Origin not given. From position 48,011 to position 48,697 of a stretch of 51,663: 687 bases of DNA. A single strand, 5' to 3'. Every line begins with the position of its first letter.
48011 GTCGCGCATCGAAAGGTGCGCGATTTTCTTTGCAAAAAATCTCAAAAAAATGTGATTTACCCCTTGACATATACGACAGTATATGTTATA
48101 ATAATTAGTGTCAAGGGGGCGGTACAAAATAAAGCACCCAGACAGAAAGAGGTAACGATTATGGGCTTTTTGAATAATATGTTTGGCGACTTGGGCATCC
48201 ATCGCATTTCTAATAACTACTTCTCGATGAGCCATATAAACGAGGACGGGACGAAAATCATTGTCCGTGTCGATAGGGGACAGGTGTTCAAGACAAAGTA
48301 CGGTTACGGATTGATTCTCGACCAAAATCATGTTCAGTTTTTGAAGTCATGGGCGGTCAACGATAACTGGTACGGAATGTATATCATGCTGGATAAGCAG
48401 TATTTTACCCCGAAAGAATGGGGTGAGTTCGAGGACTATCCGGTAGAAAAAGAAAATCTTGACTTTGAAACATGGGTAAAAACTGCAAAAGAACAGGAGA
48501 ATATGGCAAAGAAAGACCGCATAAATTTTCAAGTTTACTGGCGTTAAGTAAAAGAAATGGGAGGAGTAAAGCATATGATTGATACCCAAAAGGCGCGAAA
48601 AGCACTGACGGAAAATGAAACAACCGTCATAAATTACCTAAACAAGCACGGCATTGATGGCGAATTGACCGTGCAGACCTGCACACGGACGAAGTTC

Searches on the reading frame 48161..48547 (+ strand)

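Call 20: search_protein_families(library=phrogs, max_evalue=0.01, proteins=[window:48161-48547:+])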
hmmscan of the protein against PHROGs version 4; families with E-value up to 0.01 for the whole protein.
window:48161-48547:+ (128 aa): 0 families

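Call 23: search_protein_families(library=pfam, max_evalue=0.01, proteins=[window:48161-48547:+])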
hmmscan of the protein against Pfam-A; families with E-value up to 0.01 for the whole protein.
window:48161-48547:+ (128 aa): 1 family
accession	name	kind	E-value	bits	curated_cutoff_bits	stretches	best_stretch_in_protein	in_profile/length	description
PF01900.24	RNase_P_Rpp14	-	0.0091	16.5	23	0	5-42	31-67/104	Rpp14/Pop5 family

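Call 74: search_protein_families(library=padloc, max_evalue=0.01, proteins=[window:48161-48547:+])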
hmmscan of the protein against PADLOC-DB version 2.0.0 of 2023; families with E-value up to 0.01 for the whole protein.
window:48161-48547:+ (128 aa): 0 families

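Call 75: search_protein_families(library=ncbifam, max_evalue=0.01, proteins=[window:48161-48547:+])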
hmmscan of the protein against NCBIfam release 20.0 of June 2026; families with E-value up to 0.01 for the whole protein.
window:48161-48547:+ (128 aa): 0 families
